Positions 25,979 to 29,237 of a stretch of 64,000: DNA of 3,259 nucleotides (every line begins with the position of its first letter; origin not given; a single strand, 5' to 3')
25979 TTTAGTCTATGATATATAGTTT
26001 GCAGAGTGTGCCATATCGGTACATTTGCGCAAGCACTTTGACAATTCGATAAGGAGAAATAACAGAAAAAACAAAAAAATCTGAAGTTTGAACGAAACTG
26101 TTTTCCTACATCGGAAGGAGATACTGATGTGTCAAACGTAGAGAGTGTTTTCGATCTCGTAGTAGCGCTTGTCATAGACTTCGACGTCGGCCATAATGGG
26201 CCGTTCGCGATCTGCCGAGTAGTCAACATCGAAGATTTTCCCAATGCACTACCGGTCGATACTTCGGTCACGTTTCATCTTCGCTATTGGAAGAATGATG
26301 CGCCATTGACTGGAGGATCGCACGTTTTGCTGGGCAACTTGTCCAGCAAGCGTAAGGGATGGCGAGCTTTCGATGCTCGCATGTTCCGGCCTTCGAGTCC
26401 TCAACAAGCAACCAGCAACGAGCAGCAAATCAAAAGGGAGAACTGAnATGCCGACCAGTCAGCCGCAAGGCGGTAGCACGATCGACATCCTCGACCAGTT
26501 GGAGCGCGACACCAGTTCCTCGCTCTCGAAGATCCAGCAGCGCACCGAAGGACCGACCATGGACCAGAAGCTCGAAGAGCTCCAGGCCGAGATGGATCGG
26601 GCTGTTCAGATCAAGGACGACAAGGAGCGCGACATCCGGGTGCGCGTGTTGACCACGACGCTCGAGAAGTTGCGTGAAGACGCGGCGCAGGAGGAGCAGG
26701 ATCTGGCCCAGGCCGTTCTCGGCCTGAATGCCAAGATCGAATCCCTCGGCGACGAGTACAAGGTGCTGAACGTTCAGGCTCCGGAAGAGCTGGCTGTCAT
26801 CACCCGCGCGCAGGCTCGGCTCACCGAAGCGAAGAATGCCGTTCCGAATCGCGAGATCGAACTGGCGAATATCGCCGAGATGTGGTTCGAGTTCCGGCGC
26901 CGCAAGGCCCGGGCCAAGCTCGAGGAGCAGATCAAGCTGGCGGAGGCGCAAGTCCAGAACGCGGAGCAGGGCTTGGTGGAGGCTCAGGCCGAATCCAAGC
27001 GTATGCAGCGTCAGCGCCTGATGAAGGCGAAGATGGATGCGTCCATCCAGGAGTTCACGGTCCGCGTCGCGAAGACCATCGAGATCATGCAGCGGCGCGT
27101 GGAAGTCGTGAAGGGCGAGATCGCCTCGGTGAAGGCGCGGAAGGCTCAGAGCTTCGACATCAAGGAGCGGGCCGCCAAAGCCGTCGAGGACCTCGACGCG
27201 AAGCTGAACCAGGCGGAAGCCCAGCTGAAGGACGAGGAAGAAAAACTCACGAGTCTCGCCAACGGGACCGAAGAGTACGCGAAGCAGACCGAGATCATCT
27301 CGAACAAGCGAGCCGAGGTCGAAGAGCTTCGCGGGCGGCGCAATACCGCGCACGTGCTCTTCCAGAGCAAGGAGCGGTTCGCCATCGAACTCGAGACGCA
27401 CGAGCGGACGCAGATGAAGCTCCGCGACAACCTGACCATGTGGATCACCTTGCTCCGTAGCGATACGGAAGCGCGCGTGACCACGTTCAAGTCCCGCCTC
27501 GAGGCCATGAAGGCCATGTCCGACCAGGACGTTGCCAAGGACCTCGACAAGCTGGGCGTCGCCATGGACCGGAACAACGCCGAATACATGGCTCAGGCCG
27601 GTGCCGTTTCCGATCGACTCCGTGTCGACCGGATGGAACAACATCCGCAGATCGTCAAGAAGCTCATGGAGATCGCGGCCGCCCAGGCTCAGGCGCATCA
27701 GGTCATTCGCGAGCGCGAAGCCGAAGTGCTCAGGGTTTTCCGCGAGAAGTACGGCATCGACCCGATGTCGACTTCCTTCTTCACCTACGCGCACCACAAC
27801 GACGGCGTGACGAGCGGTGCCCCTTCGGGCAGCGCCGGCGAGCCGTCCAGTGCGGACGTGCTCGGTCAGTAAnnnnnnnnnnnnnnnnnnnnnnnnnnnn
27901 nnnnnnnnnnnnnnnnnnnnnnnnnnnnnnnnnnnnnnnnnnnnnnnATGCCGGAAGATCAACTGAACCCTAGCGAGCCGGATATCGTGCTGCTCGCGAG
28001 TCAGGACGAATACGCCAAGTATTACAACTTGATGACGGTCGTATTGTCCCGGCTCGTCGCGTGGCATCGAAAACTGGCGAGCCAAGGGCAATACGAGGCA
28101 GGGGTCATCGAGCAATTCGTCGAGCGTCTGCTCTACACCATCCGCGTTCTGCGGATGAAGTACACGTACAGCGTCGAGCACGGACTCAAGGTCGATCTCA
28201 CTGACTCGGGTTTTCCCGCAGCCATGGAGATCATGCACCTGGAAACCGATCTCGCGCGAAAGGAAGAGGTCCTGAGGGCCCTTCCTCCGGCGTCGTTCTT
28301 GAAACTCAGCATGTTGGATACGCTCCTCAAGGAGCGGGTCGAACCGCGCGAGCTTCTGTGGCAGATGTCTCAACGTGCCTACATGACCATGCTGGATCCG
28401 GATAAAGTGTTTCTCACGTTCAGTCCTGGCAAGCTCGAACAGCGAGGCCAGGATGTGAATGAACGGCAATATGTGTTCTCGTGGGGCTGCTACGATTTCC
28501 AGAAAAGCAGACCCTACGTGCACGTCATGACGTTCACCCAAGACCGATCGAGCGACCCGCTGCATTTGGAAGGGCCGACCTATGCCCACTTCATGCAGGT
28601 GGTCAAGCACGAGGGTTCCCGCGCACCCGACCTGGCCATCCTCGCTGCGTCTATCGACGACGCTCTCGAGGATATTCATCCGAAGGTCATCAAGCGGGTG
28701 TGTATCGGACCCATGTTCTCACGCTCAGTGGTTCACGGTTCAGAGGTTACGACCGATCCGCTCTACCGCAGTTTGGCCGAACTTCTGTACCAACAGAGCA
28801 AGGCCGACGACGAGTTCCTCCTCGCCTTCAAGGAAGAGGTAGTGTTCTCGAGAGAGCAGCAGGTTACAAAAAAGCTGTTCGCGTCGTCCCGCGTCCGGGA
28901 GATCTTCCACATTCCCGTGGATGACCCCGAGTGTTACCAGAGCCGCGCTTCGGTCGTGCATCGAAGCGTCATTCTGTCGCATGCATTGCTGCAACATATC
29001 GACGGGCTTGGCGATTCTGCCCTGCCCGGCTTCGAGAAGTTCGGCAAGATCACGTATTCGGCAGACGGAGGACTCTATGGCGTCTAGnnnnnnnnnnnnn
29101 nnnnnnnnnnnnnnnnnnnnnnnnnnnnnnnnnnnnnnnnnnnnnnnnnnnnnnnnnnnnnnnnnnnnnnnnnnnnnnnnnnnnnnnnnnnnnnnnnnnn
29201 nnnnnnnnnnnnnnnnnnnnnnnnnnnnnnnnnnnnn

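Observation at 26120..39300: About 13-kb GC-rich island of 14 co-directional genes centred on a classical AAA ATPase with a novel N-domain: candidate undescribed system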

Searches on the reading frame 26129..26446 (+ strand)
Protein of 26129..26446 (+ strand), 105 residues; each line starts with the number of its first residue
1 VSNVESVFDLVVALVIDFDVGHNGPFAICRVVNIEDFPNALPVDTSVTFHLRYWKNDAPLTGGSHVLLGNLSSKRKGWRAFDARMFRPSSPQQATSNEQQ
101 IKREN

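Call 4: search_protein_families(library=pfam, proteins=[window:26129-26446:+], max_evalue=0.01)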
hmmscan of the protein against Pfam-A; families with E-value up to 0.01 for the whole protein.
window:26129-26446:+ (105 aa): 0 families

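Call 5: search_protein_families(library=padloc, proteins=[window:26129-26446:+], max_evalue=0.01)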
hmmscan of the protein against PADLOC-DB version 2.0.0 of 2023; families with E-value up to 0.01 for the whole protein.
window:26129-26446:+ (105 aa): 0 families

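Call 6: search_protein_families(library=ncbifam, proteins=[window:26129-26446:+], max_evalue=0.01)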
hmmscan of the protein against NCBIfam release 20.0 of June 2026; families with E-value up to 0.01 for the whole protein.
window:26129-26446:+ (105 aa): 0 families

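Call 90: search_protein_families(library=phrogs, proteins=[window:26129-26446:+], max_evalue=0.01)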
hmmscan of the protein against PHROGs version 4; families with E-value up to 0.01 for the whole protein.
window:26129-26446:+ (105 aa): 0 families

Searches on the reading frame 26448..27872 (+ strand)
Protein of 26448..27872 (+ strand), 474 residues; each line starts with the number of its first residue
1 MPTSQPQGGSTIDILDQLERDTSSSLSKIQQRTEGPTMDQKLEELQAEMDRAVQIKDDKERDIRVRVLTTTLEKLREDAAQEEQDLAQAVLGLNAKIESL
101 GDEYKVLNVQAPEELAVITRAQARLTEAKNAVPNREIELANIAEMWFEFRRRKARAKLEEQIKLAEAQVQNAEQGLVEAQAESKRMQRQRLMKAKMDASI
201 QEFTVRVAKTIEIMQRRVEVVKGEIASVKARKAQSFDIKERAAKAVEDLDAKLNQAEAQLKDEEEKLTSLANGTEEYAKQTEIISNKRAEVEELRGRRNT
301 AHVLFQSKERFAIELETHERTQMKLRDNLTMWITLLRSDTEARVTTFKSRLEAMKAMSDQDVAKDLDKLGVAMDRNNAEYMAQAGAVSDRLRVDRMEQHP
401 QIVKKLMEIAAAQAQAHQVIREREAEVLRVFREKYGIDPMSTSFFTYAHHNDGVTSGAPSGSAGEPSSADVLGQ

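Call 4: search_protein_families(library=pfam, proteins=[window:26448-27872:+], max_evalue=0.01)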
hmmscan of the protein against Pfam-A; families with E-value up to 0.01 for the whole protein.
window:26448-27872:+ (474 aa): 0 families

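Call 5: search_protein_families(library=padloc, proteins=[window:26448-27872:+], max_evalue=0.01)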
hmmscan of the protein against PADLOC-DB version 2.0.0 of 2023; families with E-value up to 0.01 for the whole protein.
window:26448-27872:+ (474 aa): 0 families

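Call 6: search_protein_families(library=ncbifam, proteins=[window:26448-27872:+], max_evalue=0.01)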
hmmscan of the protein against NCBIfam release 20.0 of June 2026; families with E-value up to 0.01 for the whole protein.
window:26448-27872:+ (474 aa): 1 family
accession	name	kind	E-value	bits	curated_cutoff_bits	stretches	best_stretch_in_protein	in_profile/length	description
TIGR02168.1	SMC_prok_B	equivalog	0.0054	14.5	567.35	1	38-358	237-556/1181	chromosome segregation protein SMC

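Call 72: search_solved_structures(query=A5, max_evalue=1, show_alignments=0)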
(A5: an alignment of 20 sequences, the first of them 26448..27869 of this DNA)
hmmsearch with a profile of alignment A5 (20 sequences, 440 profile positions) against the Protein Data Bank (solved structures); distinct sequences matched with E-value up to 1: 15.
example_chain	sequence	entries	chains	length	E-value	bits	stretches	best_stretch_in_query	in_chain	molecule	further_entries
4zry_B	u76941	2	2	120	0.013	17.5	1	191-256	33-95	Keratin, type II cytoskeletal 1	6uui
6e7e_A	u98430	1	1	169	0.039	16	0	69-114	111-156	Inclusion membrane protein A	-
2jua_A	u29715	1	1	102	0.047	15.7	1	60-133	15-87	de novo protein S836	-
9tll_A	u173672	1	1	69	0.082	14.9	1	195-254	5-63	Sc-apCC-2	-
1gl2_B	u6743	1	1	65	0.093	14.7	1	86-135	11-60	SYNTAXIN 7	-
6cf6_A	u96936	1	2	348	0.1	14.6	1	344-400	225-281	Tankyrase-1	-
3utm_A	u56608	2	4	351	0.1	14.6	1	344-400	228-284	Tankyrase-1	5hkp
6e6a_B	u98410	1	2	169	0.13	14.3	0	70-114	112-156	Inclusion membrane protein A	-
6emw_D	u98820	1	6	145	0.16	13.9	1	148-250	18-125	ATP-dependent Clp protease ATP-binding subunit ClpC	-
9rgx_A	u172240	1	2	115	0.22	13.5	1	193-277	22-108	sc-apCC3-ACW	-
22vl_b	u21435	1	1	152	0.26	13.2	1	211-310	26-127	ATP synthase subunit b, chloroplastic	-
9rgy_A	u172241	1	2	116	0.29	13.1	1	192-278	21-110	sc-apCC3-CW-0NTT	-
8zbm_C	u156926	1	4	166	0.43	12.5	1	93-248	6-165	Tropomyosin beta chain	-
6urq_A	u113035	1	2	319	0.46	12.4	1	351-394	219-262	Poly [ADP-ribose] polymerase tankyrase-1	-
6u5b_h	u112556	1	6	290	0.9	11.5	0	64-134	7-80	Ripcord PA0626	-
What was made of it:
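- Tried and rejected: B gave coiled-coil noise (call 72).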

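Call 73: search_protein_families(library=pfam, alignment_id=A5, max_evalue=1)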
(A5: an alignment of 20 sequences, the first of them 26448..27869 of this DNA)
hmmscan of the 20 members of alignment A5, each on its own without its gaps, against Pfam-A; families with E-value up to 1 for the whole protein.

A. member 1, window:26448-27869:+ (474 aa): 0 families

B. families by the number of members that match (of 20 scanned): 44 families (the first 25 are shown)
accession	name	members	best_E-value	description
PF01983.22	CofC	6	0.00069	Guanylyl transferase CofC like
PF05335.18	DUF745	3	0.0036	Protein of unknown function (DUF745)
PF10154.14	Fy-3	3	0.026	Ferry endosomal RAB5 effector complex subunit 3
PF24611.2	Spectrin_Anc-1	3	0.21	Nuclear anchorage protein 1, spectrin-like repeat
PF00771.25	FHIPEP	3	0.56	FHIPEP family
PF12325.13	TMF_TATA_bd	2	0.031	TATA element modulatory factor 1 TATA binding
PF04513.17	Baculo_PEP_C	2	0.048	Baculovirus polyhedron envelope protein, PEP, C terminus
PF04210.18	MtrG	2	0.065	Tetrahydromethanopterin S-methyltransferase, subunit G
PF04216.18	FdhE_N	2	0.1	FdhE, N-terminal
PF07836.16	DmpG_comm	2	0.17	DmpG-like communication domain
PF15278.12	Sec3_C_2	2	0.51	Sec3 exocyst complex subunit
PF14025.11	DUF4241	1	0.0004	Protein of unknown function (DUF4241)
PF19962.4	EAD9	1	0.00084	Effector-associated domain 9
PF16516.10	CC2-LZ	1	0.0072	Leucine zipper of domain CC2 of NEMO, NF-kappa-B essential modulator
PF07901.16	DUF1672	1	0.0085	Protein of unknown function (DUF1672)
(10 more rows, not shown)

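Call 90: search_protein_families(library=phrogs, proteins=[window:26448-27872:+], max_evalue=0.01)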
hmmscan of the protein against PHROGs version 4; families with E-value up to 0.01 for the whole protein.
window:26448-27872:+ (474 aa): 0 families

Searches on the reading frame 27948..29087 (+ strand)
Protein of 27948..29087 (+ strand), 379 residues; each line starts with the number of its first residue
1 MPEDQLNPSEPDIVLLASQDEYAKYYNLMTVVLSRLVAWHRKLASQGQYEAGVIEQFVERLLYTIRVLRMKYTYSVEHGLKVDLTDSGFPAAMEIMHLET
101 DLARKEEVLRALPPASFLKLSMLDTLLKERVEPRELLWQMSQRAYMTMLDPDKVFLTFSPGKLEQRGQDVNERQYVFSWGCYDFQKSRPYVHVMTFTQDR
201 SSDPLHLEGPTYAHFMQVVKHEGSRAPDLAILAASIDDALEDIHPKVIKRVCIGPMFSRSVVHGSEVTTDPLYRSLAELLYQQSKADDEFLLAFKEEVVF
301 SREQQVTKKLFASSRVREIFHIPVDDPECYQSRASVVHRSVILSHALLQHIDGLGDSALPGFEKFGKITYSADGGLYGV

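Call 4: search_protein_families(library=pfam, proteins=[window:27948-29087:+], max_evalue=0.01)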
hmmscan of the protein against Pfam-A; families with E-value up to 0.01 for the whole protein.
window:27948-29087:+ (379 aa): 0 families

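Call 5: search_protein_families(library=padloc, proteins=[window:27948-29087:+], max_evalue=0.01)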
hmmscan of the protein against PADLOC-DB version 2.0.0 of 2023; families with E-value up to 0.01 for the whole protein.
window:27948-29087:+ (379 aa): 0 families

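Call 6: search_protein_families(library=ncbifam, proteins=[window:27948-29087:+], max_evalue=0.01)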
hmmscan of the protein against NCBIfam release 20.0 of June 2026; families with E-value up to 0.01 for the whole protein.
window:27948-29087:+ (379 aa): 0 families

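Call 38: search_solved_structures(query=A7, max_evalue=1, show_alignments=1)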
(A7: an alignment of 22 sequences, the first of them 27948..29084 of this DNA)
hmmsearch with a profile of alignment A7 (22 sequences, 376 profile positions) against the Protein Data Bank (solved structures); distinct sequences matched with E-value up to 1: 1.
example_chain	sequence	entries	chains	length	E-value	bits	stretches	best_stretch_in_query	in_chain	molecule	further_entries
5oql_H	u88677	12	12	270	0.058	15.6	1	108-168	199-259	U3 small nucleolar RNA-associated protein 11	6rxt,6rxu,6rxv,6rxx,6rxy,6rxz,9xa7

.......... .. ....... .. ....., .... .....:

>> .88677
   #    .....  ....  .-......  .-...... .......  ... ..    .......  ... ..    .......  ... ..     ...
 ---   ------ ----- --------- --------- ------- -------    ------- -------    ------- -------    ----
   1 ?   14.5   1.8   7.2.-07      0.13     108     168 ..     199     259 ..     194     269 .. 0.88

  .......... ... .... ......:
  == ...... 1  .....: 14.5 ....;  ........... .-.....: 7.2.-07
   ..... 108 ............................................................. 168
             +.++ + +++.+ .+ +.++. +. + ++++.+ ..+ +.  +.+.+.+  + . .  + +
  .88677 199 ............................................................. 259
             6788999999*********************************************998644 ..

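Call 42: search_protein_families(library=pfam, alignment_id=A7, max_evalue=1)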
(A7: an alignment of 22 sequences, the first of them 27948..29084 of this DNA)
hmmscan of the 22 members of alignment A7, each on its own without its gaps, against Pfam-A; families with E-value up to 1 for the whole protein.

A. member 1, window:27948-29084:+ (379 aa): 0 families

B. families by the number of members that match (of 22 scanned): 8 families
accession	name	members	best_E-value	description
PF10281.14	Ish1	1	0.015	Putative nuclear envelope organisation protein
PF02481.21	DNA_processg_A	1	0.058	DNA recombination-mediator protein A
PF12637.14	TSCPD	1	0.073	TSCPD domain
PF19281.4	PHYHIP_C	1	0.084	Phytanoyl-CoA hydroxylase-interacting protein C-terminus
PF24524.1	DUF7596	1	0.1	Domain of unknown function (DUF7596)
PF09312.16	SurA_N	1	0.12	SurA N-terminal domain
PF10304.15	RTP1_C2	1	0.34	Required for nuclear transport of RNA pol II C-terminus 2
PF22524.2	Nlrc4-like_WHD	1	0.35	Nlrc4-like, winged helix domain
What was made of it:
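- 27948..29087 (+): Gene C, 379 aa, cytosolic, no known family. Its stop overlaps the AAA start by 11 nt. No Pfam or PDB sequence match (calls 38, 42).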

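Call 90: search_protein_families(library=phrogs, proteins=[window:27948-29087:+], max_evalue=0.01)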
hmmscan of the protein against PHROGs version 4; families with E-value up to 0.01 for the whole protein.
window:27948-29087:+ (379 aa): 0 families
